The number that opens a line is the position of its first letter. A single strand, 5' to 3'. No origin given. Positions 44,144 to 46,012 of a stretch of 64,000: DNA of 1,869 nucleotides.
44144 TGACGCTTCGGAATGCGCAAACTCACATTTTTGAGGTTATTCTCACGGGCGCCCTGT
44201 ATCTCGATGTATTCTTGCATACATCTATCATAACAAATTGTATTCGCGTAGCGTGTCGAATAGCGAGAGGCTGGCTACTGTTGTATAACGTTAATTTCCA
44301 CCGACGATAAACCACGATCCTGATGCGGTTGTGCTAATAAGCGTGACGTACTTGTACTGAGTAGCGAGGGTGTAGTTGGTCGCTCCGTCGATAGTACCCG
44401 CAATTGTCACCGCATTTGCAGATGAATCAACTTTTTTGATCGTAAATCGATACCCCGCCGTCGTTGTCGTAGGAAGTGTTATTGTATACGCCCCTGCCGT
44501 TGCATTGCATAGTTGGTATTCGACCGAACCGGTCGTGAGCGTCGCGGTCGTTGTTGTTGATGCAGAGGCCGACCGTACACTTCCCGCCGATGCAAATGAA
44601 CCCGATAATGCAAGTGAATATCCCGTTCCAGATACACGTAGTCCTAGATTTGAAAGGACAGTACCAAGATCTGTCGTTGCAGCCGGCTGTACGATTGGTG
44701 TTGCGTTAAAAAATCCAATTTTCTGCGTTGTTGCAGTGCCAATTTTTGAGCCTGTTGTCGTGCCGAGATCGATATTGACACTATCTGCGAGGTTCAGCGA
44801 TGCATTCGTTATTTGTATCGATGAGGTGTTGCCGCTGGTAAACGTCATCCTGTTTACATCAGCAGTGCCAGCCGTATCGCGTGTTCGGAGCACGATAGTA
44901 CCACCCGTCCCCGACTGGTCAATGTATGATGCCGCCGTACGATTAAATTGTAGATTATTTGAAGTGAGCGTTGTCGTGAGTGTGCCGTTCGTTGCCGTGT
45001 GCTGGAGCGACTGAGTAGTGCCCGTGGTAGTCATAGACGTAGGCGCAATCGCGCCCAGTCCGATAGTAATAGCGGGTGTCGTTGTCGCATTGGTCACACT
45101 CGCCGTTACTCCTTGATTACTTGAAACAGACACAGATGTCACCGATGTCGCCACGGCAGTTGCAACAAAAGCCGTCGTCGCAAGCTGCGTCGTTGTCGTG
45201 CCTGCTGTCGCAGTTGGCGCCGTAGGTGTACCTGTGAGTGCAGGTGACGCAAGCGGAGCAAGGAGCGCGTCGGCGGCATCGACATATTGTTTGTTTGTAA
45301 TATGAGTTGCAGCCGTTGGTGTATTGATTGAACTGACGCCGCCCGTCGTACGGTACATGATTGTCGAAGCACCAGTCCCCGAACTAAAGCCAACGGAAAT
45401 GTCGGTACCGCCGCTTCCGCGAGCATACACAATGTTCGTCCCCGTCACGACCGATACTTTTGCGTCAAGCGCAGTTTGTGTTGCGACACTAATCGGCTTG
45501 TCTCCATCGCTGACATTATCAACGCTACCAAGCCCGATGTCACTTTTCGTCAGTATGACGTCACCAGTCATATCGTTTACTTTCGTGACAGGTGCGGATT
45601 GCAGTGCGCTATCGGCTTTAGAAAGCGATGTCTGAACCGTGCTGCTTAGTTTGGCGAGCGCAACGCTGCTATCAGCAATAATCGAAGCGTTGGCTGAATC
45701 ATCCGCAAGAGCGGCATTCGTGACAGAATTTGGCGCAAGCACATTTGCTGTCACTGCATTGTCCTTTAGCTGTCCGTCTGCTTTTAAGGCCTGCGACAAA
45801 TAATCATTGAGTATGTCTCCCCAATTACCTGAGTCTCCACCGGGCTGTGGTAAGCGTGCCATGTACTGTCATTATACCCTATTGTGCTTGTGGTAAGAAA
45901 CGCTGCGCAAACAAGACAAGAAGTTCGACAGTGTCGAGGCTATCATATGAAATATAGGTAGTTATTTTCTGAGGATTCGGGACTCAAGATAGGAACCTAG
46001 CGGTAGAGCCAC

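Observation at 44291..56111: Polymorphic tail-fibre-like gene family sharing one N-terminal adaptor module, with no phage context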

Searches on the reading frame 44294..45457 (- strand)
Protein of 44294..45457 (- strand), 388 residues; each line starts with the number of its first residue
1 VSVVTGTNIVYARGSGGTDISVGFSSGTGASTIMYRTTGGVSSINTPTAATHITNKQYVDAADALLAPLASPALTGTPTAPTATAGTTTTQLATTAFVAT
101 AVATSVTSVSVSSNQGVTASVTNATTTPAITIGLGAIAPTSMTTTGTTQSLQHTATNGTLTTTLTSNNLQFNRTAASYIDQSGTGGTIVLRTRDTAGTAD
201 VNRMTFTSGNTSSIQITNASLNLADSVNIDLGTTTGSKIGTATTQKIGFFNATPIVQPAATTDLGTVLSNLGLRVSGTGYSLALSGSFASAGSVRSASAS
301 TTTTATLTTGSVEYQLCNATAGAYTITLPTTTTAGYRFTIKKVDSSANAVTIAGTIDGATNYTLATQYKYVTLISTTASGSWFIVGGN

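Call 75: search_dna_similar(query=window:44294-45457:-, collection=phages, mode=protein, max_evalue=0.001, max_rows=25)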
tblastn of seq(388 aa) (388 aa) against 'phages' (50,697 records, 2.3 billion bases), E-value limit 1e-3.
Records with a match: 31; places in all: 31; records where one place covers at least 80% of the query: 0.
Best place of each record, by identity: <60% 31.
By first word of the organism name: Gordonia 31.
By host as written in the record: Gordonia terrae 3612 14; Gordonia rubripertincta NRRL B-16540 7; Gordonia terrae CAG3 2; Gordonia westfalica NRRL B-24152 2; Gordonia terrae 3216 2; Gordonia Terrae CAG3 2; Gordonia terrae NRRL B-16283 1; - 1.
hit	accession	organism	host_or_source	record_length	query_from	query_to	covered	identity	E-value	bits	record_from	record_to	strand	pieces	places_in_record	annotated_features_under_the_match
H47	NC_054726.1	Gordonia phage Stormageddon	Gordonia terrae CAG3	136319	245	385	36%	55.8%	4e-22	104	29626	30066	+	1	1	26: tail protein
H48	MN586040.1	Gordonia phage Stormageddon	Gordonia terrae CAG3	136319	245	385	36%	55.8%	4e-22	104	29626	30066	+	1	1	26: minor tail protein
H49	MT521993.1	Gordonia phage RedWattleHog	Gordonia terrae 3612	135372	245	385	36%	55.8%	5e-22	104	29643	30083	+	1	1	29: minor tail protein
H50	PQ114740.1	Gordonia phage DaviePasture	Gordonia rubripertincta NRRL B-16540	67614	186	386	52%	38.0%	6e-10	67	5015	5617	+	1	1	4: minor tail protein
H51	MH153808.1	Gordonia phage Petra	Gordonia westfalica NRRL B-24152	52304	259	386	33%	54.6%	2e-14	81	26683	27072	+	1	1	32: minor tail protein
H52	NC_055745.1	Gordonia phage Petra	Gordonia westfalica NRRL B-24152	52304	259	386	33%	54.6%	2e-14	81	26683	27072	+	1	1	32: minor tail protein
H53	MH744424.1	Gordonia phage Turuncu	Gordonia terrae 3612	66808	246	386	36%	48.3%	7e-15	82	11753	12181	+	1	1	24: hypothetical protein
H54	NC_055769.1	Gordonia phage Turuncu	Gordonia terrae 3612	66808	246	386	36%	48.3%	7e-15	82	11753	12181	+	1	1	24: tail spike protein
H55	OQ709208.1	Gordonia phage Commandaria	Gordonia terrae 3612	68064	247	386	36%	46.2%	9e-10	67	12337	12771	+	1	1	23: minor tail protein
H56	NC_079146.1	Gordonia phage Commandaria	Gordonia terrae 3612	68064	247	386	36%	46.2%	9e-10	67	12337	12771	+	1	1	23: minor tail protein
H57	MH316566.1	Gordonia phage Nedarya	Gordonia terrae NRRL B-16283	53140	1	60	15%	51.7%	3e-8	62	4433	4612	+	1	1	7: hypothetical protein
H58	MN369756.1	Gordonia phage Anon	Gordonia terrae 3612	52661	1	60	15%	46.7%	3e-6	56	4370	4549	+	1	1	7: hypothetical protein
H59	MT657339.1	Gordonia phage SpeedDemon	Gordonia terrae 3612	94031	6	60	14%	49.1%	1e-5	54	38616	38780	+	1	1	420: minor tail protein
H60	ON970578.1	Gordonia phage Aleemily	Gordonia rubripertincta NRRL B-16540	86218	6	60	14%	49.1%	5e-4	49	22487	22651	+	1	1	24: minor tail protein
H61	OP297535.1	Gordonia phage ObLaDi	Gordonia rubripertincta NRRL B-16540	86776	6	60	14%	49.1%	5e-4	49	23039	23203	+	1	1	25: minor tail protein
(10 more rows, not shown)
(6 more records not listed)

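Call 80: get_annotated_region(hit=H47, flank=5000)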
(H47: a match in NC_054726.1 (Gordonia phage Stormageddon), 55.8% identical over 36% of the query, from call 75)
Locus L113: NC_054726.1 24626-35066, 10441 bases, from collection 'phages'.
description: Gordonia phage Stormageddon, complete genome.
organism: Gordonia phage Stormageddon (NCBI taxid 2656541)
taxonomy: Viruses; Duplodnaviria; Heunggongvirae; Uroviricota; Caudoviricetes; Stormageddonvirus; Stormageddonvirus Stormageddon
host: Gordonia terrae CAG3; source: soil; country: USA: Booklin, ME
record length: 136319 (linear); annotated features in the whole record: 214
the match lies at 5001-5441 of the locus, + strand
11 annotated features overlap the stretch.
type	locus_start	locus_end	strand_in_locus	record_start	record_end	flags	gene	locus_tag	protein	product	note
CDS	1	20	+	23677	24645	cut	19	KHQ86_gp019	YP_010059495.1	ADP-ribosyltransferase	-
CDS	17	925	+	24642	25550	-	20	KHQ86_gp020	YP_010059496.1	hypothetical protein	-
CDS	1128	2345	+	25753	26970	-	21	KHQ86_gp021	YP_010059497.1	DNA binding domain protein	-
CDS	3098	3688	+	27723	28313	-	22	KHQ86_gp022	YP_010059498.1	hypothetical protein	-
CDS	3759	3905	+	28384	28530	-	23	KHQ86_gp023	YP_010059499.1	hypothetical protein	-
CDS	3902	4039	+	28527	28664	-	24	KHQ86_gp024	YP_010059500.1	hypothetical protein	-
CDS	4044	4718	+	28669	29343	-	25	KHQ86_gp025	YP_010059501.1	hypothetical protein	-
CDS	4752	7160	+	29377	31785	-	26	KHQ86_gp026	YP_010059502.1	tail protein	-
CDS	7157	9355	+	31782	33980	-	27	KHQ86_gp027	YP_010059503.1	minor tail protein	-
CDS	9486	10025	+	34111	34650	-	28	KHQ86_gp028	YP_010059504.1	hypothetical protein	-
CDS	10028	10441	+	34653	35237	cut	29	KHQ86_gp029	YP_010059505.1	hypothetical protein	-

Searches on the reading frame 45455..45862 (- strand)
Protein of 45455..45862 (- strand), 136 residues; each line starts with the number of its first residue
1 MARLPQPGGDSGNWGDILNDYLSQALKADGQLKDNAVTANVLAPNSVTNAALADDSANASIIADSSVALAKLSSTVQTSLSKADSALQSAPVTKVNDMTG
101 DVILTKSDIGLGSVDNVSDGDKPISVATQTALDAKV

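Call 9: search_dna_similar(query=window:45455-45862:-, collection=phages, mode=protein, max_evalue=0.001, max_rows=40)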
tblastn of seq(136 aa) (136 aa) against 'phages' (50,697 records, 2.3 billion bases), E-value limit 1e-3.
Records with a match: 471; places in all: 517; records where one place covers at least 80% of the query: 0.
Best place of each record, by identity: 60-80% 278; <60% 193.
By first word of the organism name: Gordonia 220; Arthrobacter 81; Flavobacterium 38; Brucella 28; Pseudomonas 28; Mycobacterium 27; Synechococcus 13; Rhodococcus 7; Microbacterium 6; Vibrio 4; and 11 more.
By host as written in the record: Gordonia terrae 3612 191; Arthrobacter sp. ATCC 21022 54; Flavobacterium sp. LMO9 26; Mycobacterium smegmatis mc2 155 19; Pseudomonas syringae pv. actinidiae 16; Brucella abortus S19 12; Flavobacterium sp. LMO6 12; Arthrobacter globiformis B-2979 11; and 50 more.
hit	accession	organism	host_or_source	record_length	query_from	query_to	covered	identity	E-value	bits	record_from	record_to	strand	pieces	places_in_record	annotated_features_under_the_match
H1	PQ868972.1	Curtobacterium phage Yappy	Curtobacterium flaccumfaciens NRRL ...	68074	72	136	48%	66.2%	1e-15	77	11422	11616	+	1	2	49: minor tail protein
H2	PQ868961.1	Curtobacterium phage Commonplace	Curtobacterium flaccumfaciens NRRL ...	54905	72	132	45%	67.2%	2e-14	74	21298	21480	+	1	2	39: minor tail protein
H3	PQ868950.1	Curtobacterium phage Nonagon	Curtobacterium flaccumfaciens NRRL ...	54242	72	132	45%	67.2%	2e-14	74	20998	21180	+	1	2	38: minor tail protein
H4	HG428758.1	Brucella phage F1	Brucella sp.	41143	82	135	40%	65.5%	2e-9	60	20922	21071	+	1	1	F1_ORF23: hypothetical protein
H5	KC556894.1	Brucella phage Fz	Brucella abortus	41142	82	135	40%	65.5%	2e-9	60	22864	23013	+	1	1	hypothetical protein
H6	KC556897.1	Brucella phage Tb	Brucella abortus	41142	82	135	40%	65.5%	2e-9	60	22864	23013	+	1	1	hypothetical protein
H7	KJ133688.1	Brucella phage 02_19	Brucella abortus S19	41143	82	135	40%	65.5%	2e-9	60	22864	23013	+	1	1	hypothetical protein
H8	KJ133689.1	Brucella phage 02_141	Brucella abortus 141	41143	82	135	40%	65.5%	2e-9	60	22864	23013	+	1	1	hypothetical protein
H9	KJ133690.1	Brucella phage 11sa_19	Brucella abortus S19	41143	82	135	40%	65.5%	2e-9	60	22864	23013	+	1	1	hypothetical protein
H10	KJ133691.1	Brucella phage 11sa_141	Brucella abortus S19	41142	82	135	40%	65.5%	2e-9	60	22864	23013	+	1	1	hypothetical protein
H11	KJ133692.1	Brucella phage 110_19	Brucella abortus S19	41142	82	135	40%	65.5%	2e-9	60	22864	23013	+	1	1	hypothetical protein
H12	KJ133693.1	Brucella phage 110_141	Brucella abortus 141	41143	82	135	40%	65.5%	2e-9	60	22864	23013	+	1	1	hypothetical protein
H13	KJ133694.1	Brucella phage 141_19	Brucella abortus S19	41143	82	135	40%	65.5%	2e-9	60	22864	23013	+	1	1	hypothetical protein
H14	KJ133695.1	Brucella phage 141_141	Brucella abortus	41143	82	135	40%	65.5%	2e-9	60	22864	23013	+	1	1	hypothetical protein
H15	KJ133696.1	Brucella phage 177_19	Brucella abortus S19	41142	82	135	40%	65.5%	2e-9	60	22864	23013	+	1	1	hypothetical protein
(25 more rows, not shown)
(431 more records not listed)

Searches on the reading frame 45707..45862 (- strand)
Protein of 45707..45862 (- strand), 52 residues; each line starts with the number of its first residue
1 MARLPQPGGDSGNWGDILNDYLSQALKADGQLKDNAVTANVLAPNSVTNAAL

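Call 11: search_dna_similar(query=window:45707-45862:-, collection=phages, mode=protein, max_evalue=1, max_rows=40)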
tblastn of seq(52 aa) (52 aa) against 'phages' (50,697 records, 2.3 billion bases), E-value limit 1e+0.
Records with a match: 6; places in all: 6; records where one place covers at least 80% of the query: 6.
Best place of each record, by identity: <60% 6.
By first word of the organism name: Streptomyces 6.
By host as written in the record: Streptomyces sp. 5a 2; Streptomyces lividans JI 1326 2; Streptomyces mirabilis NRRL B-2400 1; Streptomyces turgidiscabies 1.
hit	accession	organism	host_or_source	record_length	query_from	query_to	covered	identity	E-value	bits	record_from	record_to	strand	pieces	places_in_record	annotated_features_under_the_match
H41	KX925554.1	Streptomyces phage BRock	Streptomyces sp. 5a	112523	1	43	83%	51.2%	1e-4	42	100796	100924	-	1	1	collagen triple helix repeat-containing protein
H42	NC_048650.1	Streptomyces phage BRock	Streptomyces sp. 5a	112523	1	43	83%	51.2%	1e-4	42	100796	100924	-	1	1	collagen triple helix repeat-containing protein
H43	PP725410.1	Streptomyces phage GiJojo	Streptomyces mirabilis NRRL B-2400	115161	1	49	94%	44.9%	9e-5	42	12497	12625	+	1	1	34: hypothetical protein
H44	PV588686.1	Streptomyces phage pSt2308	Streptomyces turgidiscabies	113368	1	49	94%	44.9%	9e-5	42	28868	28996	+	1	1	none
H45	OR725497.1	Streptomyces phage LuckySocke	Streptomyces lividans JI 1326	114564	1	48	92%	41.7%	2e-2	36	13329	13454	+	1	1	41: hypothetical protein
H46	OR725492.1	Streptomyces phage Alone3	Streptomyces lividans JI 1326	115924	1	48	92%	41.7%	2e-2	36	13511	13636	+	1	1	41: hypothetical protein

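Call 14: get_annotated_region(hit=H41, flank=12000)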
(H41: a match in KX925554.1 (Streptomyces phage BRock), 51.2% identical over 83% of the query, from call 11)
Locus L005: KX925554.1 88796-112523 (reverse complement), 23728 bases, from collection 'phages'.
description: Streptomyces phage BRock, complete genome.
organism: Streptomyces phage BRock (NCBI taxid 1913591)
taxonomy: Viruses; Duplodnaviria; Heunggongvirae; Uroviricota; Caudoviricetes; Borockvirus; Borockvirus brock
host: Streptomyces sp. 5a; source: -; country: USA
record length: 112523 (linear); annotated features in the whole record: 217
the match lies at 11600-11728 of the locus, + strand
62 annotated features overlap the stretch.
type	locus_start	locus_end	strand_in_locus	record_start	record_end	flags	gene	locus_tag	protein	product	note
CDS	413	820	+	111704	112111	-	-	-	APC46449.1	HNH endonuclease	gp218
CDS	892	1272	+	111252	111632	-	-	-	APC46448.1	hypothetical protein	gp217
CDS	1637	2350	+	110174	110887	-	-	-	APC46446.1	hypothetical protein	gp216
CDS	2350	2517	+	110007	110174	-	-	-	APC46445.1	hypothetical protein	gp215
CDS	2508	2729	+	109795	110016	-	-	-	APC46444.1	hypothetical protein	gp214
CDS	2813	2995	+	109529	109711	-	-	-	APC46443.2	hypothetical protein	gp213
CDS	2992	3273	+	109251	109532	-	-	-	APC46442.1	hypothetical protein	gp212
CDS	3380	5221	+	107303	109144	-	-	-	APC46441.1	collagen triple helix repeat-containing protein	gp211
tRNA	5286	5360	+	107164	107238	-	-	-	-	tRNA-Pro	gp210; tRNA-Pro (anticodon tgg)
tRNA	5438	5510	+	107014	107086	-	-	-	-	tRNA-Phe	gp209; tRNA-Phe (anticodon gaa)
tRNA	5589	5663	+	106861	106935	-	-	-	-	tRNA-Met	gp208; tRNA-Met (anticodon cat)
tRNA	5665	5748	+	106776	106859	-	-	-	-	tRNA-Met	gp207; tRNA-Met (anticodon cat)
CDS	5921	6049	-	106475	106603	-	-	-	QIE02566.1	hypothetical protein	gp205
tRNA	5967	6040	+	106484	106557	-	-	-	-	tRNA-Gly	gp206; tRNA-Gly (anticodon tcc)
tRNA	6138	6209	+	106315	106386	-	-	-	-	tRNA-Gln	gp204; tRNA-Gln (anticodon ctg)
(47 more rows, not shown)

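Call 32: get_annotated_region(hit=H43, flank=12000)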
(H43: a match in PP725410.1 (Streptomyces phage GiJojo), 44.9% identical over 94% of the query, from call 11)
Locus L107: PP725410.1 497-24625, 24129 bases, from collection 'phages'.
description: Streptomyces phage GiJojo, complete genome.
organism: Streptomyces phage GiJojo (NCBI taxid 3136618)
taxonomy: Viruses
host: Streptomyces mirabilis NRRL B-2400; source: soil; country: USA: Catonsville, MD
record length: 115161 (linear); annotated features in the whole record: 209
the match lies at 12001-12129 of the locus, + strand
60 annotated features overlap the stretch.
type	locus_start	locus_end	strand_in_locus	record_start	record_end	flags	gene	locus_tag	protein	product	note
CDS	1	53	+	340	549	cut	1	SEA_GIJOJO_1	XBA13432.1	hypothetical protein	-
CDS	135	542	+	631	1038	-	2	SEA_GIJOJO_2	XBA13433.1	HNH endonuclease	-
CDS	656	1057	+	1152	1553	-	3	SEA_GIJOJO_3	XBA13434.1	hypothetical protein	-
CDS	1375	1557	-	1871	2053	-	4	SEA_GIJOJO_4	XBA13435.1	hypothetical protein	-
CDS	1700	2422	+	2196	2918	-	5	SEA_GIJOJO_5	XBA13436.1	hypothetical protein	-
CDS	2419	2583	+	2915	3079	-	6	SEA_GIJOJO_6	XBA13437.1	hypothetical protein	-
CDS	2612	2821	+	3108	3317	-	7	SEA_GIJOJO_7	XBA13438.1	ribbon-helix-helix DNA binding domain protein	-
CDS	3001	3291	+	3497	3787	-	8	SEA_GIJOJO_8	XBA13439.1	hypothetical protein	-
CDS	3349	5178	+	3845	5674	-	9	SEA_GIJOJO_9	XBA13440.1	minor tail protein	-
tRNA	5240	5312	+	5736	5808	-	10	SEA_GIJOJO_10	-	tRNA-Pro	tRNA-Pro(tgg)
tRNA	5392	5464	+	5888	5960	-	11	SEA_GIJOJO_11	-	tRNA-Phe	tRNA-Phe(gaa)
tRNA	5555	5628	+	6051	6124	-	12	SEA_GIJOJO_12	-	tRNA-Met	tRNA-Met(cat)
tRNA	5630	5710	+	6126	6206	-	13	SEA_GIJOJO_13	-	tRNA-Met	tRNA-Met(cat)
tRNA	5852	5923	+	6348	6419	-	14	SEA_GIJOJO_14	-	tRNA-Gly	tRNA-Gly(tcc)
tRNA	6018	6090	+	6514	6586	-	15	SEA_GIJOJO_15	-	tRNA-Gln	tRNA-Gln(ctg)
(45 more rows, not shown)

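Call 33: get_annotated_region(hit=H45, flank=8000)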
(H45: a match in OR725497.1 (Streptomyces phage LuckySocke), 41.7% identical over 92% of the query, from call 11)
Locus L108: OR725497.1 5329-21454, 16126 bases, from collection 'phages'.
description: Streptomyces phage LuckySocke, complete genome.
organism: Streptomyces phage LuckySocke (NCBI taxid 3096150)
taxonomy: Viruses; Duplodnaviria; Heunggongvirae; Uroviricota; Caudoviricetes
host: Streptomyces lividans JI 1326; source: soil; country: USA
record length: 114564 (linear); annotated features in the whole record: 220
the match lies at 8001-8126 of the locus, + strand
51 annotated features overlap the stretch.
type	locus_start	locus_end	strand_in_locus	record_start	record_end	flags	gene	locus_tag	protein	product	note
CDS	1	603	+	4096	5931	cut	12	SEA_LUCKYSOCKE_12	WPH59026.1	hypothetical protein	-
tRNA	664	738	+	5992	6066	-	13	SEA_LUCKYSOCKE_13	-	tRNA-Pro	tRNA-Pro(tgg)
tRNA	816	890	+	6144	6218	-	14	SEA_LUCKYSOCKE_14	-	tRNA-Phe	tRNA-Phe(gaa)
tRNA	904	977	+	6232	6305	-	15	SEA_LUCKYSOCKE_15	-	tRNA-Met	tRNA-Met(cat)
tRNA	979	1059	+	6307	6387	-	16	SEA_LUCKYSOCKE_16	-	tRNA-Met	tRNA-Met(cat)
tRNA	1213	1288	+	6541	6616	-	17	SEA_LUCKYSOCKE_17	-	tRNA-Gly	tRNA-Gly(tcc)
tRNA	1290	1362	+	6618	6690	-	18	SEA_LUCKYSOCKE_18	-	tRNA-Gln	tRNA-Gln(ctg)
tRNA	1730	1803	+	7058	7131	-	19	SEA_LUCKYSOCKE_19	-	tRNA-Gln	tRNA-Gln(ttg)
CDS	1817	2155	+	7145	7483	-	20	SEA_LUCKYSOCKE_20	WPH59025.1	hypothetical protein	-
tRNA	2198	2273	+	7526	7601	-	21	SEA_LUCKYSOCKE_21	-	tRNA-Asp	tRNA-Asp(gtc)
CDS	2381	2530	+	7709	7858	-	22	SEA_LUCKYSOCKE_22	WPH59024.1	hypothetical protein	-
CDS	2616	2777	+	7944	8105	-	23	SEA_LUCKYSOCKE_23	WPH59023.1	hypothetical protein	-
tRNA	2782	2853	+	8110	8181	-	24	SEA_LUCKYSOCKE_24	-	tRNA-Glu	tRNA-Glu(ctc)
tRNA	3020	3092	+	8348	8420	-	25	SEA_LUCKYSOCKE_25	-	tRNA-Glu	tRNA-Glu(ttc)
CDS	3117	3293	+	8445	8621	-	26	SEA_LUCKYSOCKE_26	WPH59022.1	hypothetical protein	-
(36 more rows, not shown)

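Call 68: search_protein_families(library=ncbifam, proteins=[L107:11956-13398:+], max_evalue=0.1)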
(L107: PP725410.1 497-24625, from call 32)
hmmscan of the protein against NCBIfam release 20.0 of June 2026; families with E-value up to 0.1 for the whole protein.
L107:11956-13398:+ (480 aa): 1 family
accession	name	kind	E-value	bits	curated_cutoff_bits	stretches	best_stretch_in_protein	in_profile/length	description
NF049898.1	RhamgalacuronBT4146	equivalog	0.00043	19.1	500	1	92-144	1-53/445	rhamnogalacturonidase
